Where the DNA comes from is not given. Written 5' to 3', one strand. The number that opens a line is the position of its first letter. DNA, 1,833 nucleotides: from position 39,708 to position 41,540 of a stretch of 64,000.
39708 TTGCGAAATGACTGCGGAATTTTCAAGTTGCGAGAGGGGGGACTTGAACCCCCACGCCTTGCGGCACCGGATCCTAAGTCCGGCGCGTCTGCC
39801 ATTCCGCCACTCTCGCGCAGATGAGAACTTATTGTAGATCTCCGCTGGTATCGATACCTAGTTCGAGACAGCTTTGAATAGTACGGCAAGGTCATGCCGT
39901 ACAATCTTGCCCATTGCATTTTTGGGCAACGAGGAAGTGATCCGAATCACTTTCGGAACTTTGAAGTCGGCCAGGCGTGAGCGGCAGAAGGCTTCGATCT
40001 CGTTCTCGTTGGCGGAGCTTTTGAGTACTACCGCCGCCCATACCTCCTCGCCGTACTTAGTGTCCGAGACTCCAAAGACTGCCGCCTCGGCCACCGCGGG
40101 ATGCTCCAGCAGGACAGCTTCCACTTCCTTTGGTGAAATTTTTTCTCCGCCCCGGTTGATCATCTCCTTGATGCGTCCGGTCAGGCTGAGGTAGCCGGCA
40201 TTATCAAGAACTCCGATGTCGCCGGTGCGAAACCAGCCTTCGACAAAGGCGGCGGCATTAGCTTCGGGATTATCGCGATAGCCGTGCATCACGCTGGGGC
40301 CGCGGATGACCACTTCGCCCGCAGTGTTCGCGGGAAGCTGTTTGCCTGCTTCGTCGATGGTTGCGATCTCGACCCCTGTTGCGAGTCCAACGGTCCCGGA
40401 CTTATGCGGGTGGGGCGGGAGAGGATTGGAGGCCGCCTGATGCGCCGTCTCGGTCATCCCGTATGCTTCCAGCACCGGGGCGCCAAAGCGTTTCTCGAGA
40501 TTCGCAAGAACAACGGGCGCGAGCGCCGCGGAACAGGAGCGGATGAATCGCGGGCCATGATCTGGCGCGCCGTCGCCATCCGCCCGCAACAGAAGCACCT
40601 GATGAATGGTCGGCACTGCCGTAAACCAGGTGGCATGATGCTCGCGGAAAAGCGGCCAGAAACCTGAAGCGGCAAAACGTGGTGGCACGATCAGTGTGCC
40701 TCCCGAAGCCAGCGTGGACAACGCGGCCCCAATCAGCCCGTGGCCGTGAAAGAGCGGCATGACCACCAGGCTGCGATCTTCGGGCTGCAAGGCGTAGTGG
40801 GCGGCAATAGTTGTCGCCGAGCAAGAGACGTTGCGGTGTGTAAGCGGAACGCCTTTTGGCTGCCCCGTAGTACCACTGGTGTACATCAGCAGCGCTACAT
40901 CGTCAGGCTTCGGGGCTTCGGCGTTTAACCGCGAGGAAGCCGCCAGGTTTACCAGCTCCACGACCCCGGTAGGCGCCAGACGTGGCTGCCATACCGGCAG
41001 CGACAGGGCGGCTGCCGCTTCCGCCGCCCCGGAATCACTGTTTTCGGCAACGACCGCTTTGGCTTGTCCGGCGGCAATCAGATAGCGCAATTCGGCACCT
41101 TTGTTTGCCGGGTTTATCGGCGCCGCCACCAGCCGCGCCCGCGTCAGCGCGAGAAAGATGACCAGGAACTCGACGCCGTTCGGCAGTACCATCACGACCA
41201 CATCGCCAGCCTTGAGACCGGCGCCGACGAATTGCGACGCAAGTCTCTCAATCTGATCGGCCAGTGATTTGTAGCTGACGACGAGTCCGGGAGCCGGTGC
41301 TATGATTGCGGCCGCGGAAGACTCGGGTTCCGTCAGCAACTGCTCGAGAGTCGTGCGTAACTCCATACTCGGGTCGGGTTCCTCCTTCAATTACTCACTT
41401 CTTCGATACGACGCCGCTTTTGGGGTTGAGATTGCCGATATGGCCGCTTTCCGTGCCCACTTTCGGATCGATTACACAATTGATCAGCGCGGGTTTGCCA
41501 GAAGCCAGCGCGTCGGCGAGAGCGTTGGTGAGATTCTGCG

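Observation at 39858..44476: Oxalate operon with intact oxc, a doubly frameshifted frc, and a co-transcribed AMP-ligase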

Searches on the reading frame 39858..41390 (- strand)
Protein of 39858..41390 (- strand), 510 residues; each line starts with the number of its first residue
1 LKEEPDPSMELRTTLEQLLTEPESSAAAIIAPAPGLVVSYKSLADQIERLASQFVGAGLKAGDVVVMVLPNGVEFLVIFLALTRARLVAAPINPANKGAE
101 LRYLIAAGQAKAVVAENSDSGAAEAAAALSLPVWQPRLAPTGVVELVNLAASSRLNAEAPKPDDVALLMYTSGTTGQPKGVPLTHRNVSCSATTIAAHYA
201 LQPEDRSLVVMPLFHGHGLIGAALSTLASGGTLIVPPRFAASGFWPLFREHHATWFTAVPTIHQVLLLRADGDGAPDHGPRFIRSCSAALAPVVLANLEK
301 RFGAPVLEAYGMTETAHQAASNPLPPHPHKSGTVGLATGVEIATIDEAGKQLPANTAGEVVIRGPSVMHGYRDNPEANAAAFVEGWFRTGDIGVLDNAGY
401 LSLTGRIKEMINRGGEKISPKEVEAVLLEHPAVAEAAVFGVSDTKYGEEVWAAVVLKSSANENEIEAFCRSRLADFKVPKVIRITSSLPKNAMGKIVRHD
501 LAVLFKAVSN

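Call 5: search_protein_families(library=ncbifam, proteins=[window:39858-41390:-])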
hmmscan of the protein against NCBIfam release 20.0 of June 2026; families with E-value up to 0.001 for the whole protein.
window:39858-41390:- (510 aa): 108 families (the best 25 are shown)
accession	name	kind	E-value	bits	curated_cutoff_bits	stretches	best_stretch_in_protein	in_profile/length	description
NF004511.1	PRK05852.1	equivalog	3.7e-155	517.4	650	1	23-505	12-504/505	FadD7 family fatty acid--CoA ligase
NF004837.0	PRK06187.1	subfamily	4.1e-114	381.7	476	1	25-501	21-518/531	long-chain-fatty-acid--CoA ligase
NF005702.0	PRK07514.1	subfamily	3.7e-96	322.5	558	1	22-501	14-496/506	malonyl-CoA synthase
NF004114.0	PRK05605.1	equivalog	9.8e-94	314.7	766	2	151-501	209-565/575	long-chain-fatty-acid--CoA ligase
NF006181.0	PRK08314.1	subfamily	3.7e-93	312.7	705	2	144-499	184-548/563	long-chain-fatty-acid--CoA ligase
NF006182.0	PRK08316.1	subfamily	5.2e-90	302.4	663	1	37-507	36-519/523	fatty acyl-CoA synthetase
NF004808.0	PRK06155.1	equivalog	3.6e-86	289.6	722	1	30-501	39-518/542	ATP-dependent acyl-CoA ligase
NF002966.0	PRK03640.1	equivalog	6.4e-84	282.3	556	1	38-503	28-478/483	o-succinylbenzoate--CoA ligase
NF005801.1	PRK07656.1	equivalog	1.2e-82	278.2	657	1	37-501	26-499/500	FadD3 family acyl-CoA ligase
NF005307.0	PRK06839.1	equivalog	1.2e-82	278.2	748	1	38-505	28-493/496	o-succinylbenzoate--CoA ligase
NF009233.0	PRK12583.1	subfamily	4e-82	276.4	832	2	159-499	197-544/558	fatty acid CoA ligase family protein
NF005676.0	PRK07470.1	equivalog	1.7e-80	271.2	774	1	36-501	44-525/544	acyl-CoA synthetase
NF005858.0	PRK07787.1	subfamily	8.6e-80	268.4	575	1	35-502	24-469/471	acyl-CoA synthetase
NF005714.0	PRK07529.1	subfamily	2.2e-79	267.5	632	2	151-501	206-572/640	acyl-CoA synthetase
TIGR01923.1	menE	equivalog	1.1e-76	258.5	330.15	1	39-500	1-441/442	o-succinylbenzoate--CoA ligase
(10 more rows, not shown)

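Call 7: find_encoding_contigs(protein=window:39858-41390:-, flank=10000, max_places=10)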
Protein window:39858-41390:- (510 aa): no gene with exactly this product is on record in the collection.

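Call 9: find_encoding_contigs(protein=window:39858-41366:-, flank=10000, max_places=10)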
Protein window:39858-41366:- (502 aa): 5 contigs read that carry it; 5 places shown.
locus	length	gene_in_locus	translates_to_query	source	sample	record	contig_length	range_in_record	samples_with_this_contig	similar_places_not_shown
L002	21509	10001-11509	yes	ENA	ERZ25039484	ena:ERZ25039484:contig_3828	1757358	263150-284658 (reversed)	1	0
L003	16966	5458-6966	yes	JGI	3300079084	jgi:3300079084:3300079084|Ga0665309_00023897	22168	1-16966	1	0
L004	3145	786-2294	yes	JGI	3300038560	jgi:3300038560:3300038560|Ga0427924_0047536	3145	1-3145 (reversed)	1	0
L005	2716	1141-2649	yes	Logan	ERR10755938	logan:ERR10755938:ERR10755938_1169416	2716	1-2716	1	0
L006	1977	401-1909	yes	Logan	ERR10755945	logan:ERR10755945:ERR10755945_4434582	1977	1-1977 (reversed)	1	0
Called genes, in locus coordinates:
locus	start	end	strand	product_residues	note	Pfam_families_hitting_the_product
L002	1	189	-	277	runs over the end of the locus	PF00480:ROK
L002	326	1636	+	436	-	PF00860:Xan_ur_permease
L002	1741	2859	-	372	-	PF13462:Thioredoxin_4, PF01323:DSBA, PF13098:Thioredoxin_2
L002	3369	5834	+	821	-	PF00501:AMP-binding, PF13193:AMP-binding_C, PF00550:PP-binding, PF12697:Abhydrolase_6 (weak), PF00975:Thioesterase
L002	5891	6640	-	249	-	PF13640:2OG-FeII_Oxy_3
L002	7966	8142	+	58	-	-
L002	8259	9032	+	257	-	PF02776:TPP_enzyme_N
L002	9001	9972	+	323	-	PF00205:TPP_enzyme_M, PF02775:TPP_enzyme_C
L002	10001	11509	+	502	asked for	PF00501:AMP-binding, PF13193:AMP-binding_C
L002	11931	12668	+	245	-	PF00999:Na_H_Exchanger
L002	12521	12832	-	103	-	-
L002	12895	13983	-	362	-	PF01757:Acyl_transf_3, PF10129:OpgC_C (weak)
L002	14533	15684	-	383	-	PF02450:LCAT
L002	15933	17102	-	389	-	PF02931:Neur_chan_LBD, PF02932:Neur_chan_memb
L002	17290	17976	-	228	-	PF06912:DUF1275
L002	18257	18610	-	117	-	-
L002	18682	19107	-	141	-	PF04972:BON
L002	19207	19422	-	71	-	PF21827:New_glue (weak)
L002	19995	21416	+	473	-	PF02310:B12-binding, PF04055:Radical_SAM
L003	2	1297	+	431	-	?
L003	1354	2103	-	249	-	PF13640:2OG-FeII_Oxy_3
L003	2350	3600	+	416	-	PF02515:CoA_transf_3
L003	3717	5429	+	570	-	PF02776:TPP_enzyme_N, PF00205:TPP_enzyme_M, PF02775:TPP_enzyme_C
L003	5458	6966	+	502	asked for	PF00501:AMP-binding, PF13193:AMP-binding_C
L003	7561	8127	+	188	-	PF00999:Na_H_Exchanger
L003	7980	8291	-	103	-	-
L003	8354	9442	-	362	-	PF01757:Acyl_transf_3, PF10129:OpgC_C (weak)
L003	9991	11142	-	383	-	PF02450:LCAT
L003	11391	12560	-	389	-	PF02931:Neur_chan_LBD, PF02932:Neur_chan_memb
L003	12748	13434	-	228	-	PF06912:DUF1275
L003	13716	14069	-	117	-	-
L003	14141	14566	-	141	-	PF04972:BON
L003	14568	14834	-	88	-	-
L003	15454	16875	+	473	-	PF02310:B12-binding, PF04055:Radical_SAM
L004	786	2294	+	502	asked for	PF00501:AMP-binding, PF13193:AMP-binding_C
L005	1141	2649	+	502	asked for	PF00501:AMP-binding, PF13193:AMP-binding_C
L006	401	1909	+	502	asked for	PF00501:AMP-binding, PF13193:AMP-binding_C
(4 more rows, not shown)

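Call 13: search_solved_structures(query=window:39858-41366:-, max_evalue=1e-30)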
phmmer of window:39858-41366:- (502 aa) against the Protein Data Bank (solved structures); distinct sequences matched with E-value up to 1e-30: 105 (the best 60 are shown).
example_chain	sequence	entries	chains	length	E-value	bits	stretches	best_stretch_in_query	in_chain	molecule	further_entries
5ie0_A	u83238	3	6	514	1.8e-136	459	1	31-494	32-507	Oxalate--CoA ligase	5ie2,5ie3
6qjz_A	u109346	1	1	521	8.9e-135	453.4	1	23-495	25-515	oxalyl CoA-synthetase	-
8aff_A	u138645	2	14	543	6.9e-107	361.4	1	153-498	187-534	Oxalate--CoA ligase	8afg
8atd_C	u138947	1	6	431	2.3e-78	267.4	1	153-402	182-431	Oxalate--CoA ligase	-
4gxq_A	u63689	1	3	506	1.6e-71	244.8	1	21-498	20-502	Malonyl CoA synthetase, Benzoate-CoA ligase Chimeric protein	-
4fuq_A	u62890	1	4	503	1e-69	238.9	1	21-498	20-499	Malonyl CoA synthetase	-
4gxr_A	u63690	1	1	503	2.2e-69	237.8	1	21-498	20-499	Malonyl CoA synthetase, Benzoate-CoA ligase Chimeric protein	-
4fut_A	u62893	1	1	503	7.2e-69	236.1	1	21-498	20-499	Malonyl CoA synthetase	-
3r44_A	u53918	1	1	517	1.6e-65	225.1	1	19-494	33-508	fatty acyl CoA synthetase FADD13 (FATTY-ACYL-CoA SYNTHETASE)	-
8weu_A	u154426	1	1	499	6e-64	219.8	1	26-493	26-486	Fatty-acyl-CoA synthase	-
8wev_A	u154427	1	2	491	6.1e-64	219.8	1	26-493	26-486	Feruloyl-CoA Synthetase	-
5x8f_A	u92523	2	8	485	4.3e-63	217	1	31-493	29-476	2-succinylbenzoate--CoA ligase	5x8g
5buq_A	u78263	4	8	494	4.5e-63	217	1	31-493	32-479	2-succinylbenzoate--CoA ligase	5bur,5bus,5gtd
3a9u_A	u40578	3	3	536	3.8e-60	207.3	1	15-493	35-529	4-coumarate--CoA ligase | 4-coumarate:CoA ligase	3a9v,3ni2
5bsw_A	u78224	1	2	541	3.7e-56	194.2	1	20-495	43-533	4-coumarate--CoA ligase 2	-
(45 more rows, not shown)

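Call 14: search_solved_structures(query=window:39858-41366:-, max_evalue=1e-100, show_alignments=3)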
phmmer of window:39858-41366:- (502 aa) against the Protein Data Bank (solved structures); distinct sequences matched with E-value up to 1e-100: 3.
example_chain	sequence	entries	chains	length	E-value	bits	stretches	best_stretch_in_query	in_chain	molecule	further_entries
5ie0_A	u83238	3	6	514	1.8e-136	459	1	31-494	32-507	Oxalate--CoA ligase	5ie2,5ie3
6qjz_A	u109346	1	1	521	8.9e-135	453.4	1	23-495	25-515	oxalyl CoA-synthetase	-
8aff_A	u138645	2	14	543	6.9e-107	361.4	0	153-498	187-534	Oxalate--CoA ligase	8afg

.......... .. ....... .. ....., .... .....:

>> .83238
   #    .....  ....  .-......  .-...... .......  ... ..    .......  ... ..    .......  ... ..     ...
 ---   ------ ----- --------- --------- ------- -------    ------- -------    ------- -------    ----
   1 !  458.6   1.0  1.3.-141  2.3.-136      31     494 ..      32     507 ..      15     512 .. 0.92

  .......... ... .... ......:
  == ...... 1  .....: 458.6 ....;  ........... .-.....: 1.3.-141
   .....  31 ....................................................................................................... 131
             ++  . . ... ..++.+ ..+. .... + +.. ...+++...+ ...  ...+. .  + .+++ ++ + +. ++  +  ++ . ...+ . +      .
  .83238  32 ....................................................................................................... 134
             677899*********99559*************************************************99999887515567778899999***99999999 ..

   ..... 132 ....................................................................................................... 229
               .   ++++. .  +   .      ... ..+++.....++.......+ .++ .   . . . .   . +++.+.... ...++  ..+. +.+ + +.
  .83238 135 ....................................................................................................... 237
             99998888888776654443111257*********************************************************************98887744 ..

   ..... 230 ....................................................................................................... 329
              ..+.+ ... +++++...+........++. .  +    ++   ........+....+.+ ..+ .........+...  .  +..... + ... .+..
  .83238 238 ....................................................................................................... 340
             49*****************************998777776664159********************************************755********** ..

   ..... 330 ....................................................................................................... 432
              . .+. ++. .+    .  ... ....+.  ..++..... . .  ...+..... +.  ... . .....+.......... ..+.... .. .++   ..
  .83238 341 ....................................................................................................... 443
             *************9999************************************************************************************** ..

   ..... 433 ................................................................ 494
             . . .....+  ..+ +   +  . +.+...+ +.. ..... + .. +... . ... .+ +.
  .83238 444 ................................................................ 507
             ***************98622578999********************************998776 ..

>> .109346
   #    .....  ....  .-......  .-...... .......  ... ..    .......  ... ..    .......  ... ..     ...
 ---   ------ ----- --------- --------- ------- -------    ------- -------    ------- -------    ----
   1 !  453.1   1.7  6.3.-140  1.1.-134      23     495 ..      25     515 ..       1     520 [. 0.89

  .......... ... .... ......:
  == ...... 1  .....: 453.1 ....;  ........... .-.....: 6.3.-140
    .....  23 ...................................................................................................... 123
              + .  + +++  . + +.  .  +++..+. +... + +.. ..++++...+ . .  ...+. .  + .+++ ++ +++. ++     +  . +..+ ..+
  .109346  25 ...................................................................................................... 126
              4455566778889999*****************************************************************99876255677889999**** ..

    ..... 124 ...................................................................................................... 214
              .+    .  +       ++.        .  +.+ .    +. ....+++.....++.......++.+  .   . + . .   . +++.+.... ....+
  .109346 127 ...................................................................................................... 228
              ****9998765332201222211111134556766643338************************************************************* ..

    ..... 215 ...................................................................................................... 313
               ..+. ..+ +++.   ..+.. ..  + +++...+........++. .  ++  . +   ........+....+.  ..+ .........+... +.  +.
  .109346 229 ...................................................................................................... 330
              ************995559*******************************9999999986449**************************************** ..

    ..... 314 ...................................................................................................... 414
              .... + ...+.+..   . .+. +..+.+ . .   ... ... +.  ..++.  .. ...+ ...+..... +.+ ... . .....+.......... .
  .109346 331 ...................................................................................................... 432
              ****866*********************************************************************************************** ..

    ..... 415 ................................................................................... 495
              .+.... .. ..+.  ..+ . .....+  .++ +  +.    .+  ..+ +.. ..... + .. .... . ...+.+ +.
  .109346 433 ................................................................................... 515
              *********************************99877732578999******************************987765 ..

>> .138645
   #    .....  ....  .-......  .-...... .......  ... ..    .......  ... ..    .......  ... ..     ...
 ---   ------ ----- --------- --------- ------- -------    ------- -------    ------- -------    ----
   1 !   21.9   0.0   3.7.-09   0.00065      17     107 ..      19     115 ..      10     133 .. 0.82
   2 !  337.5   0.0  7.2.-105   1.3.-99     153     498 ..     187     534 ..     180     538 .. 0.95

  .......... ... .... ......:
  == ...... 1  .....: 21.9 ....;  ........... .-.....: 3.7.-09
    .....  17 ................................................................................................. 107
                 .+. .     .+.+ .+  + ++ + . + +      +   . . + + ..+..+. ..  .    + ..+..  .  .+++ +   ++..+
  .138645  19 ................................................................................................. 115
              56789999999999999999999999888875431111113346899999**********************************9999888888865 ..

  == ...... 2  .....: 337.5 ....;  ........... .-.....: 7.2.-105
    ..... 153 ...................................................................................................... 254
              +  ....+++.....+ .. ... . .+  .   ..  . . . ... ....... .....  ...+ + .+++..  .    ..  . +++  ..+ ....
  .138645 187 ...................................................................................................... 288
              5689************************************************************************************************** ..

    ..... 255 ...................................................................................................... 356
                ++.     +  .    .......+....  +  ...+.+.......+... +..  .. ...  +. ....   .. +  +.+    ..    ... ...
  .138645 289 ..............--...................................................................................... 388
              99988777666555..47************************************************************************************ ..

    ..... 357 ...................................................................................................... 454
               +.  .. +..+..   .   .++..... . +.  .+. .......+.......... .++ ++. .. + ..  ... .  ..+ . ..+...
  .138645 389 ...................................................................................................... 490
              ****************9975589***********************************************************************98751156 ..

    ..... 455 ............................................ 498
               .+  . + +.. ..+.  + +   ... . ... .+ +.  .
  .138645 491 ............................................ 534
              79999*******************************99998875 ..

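Call 20: find_related_loci(query=window:39858-41366:-, collection=genome_contigs, flank=6000)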
Query window:39858-41366:- (502 aa) in genome_contigs; peptide patterns used: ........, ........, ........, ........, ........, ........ (x = any residue, [..] = any of these).
599 stretches matched a pattern (row limit reached: there are more); 407 encode a relative of the query (tblastn E <= 1e-3); the best 80 are kept; 80 distinct loci.
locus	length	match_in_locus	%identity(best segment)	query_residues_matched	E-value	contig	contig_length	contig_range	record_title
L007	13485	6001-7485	63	4-498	0e+0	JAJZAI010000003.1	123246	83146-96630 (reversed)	MAG: Deltaproteobacteria bacterium isolate FK5.bin90 NODE_114_length_123246_cov_2.247086, whole genome shotgun sequence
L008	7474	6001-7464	64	1-488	0e+0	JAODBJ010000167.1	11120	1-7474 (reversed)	MAG: Actinomycetes bacterium isolate RYN_51 scaffold_3175407, whole genome shotgun sequence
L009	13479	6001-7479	62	6-498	0e+0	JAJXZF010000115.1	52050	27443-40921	MAG: Deltaproteobacteria bacterium isolate BP7.bin41 NODE_780_length_52050_cov_3.856923, whole genome shotgun sequence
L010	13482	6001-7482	62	4-497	0e+0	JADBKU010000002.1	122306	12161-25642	MAG: bacterium isolate Bu91 bin.91_contig2, whole genome shotgun sequence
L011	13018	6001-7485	64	4-498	0e+0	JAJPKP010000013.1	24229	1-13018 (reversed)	MAG: Proteobacteria bacterium isolate Centralia_MAG_89 k107_9131541, whole genome shotgun sequence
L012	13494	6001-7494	60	2-499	0e+0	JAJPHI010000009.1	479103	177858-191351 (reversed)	MAG: Proteobacteria bacterium isolate Centralia_MAG_154 k107_28392681, whole genome shotgun sequence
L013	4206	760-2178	46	29-499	6e-121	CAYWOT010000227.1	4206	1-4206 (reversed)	MAG TPA_asm: uncultured bacterium isolate binchicken_co129_807 genome assembly, contig: NODE_78930_length_4206_cov_4.902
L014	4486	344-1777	45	31-493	2e-119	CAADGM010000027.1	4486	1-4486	uncultured planctomycete isolate PLA2.fa.gz genome assembly, contig: k127_388834, whole genome shotgun sequence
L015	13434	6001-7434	44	31-493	6e-118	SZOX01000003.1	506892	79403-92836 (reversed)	Betaproteobacteria bacterium PRO1 ZYPT4scaffold_53, whole genome shotgun sequence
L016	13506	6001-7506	44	8-497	4e-110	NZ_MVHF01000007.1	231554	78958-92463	Mycobacterium aquaticum strain RW6 NODE_7_length_231554_cov_41.7755, whole genome shotgun sequence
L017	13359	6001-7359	44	31-490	6e-109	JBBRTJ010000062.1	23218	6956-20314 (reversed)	MAG: Acidimicrobiales bacterium isolate La2_metabat2.205 La2_metabat2.205_K_455146L23218_cov_17.7239, whole genome shotg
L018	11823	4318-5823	44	8-497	3e-109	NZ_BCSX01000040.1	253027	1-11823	Mycolicibacterium brisbanense strain JCM15654, whole genome shotgun sequence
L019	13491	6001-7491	42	9-502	5e-107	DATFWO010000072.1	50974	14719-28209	MAG TPA_asm: Burkholderiales bacterium isolate SMAG_U9493 k141_131243, whole genome shotgun sequence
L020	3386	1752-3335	40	6-491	4e-98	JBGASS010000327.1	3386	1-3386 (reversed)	MAG: Holophagaceae bacterium isolate MAG_MBR_H10.27 MBRH10-27_opera_contig_62940, whole genome shotgun sequence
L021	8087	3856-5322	44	17-500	6e-96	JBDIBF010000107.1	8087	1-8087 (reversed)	MAG: Holophagaceae bacterium isolate AS-MICRO-3CA.365 NODE_44305_length_8087_cov_6.044564, whole genome shotgun sequence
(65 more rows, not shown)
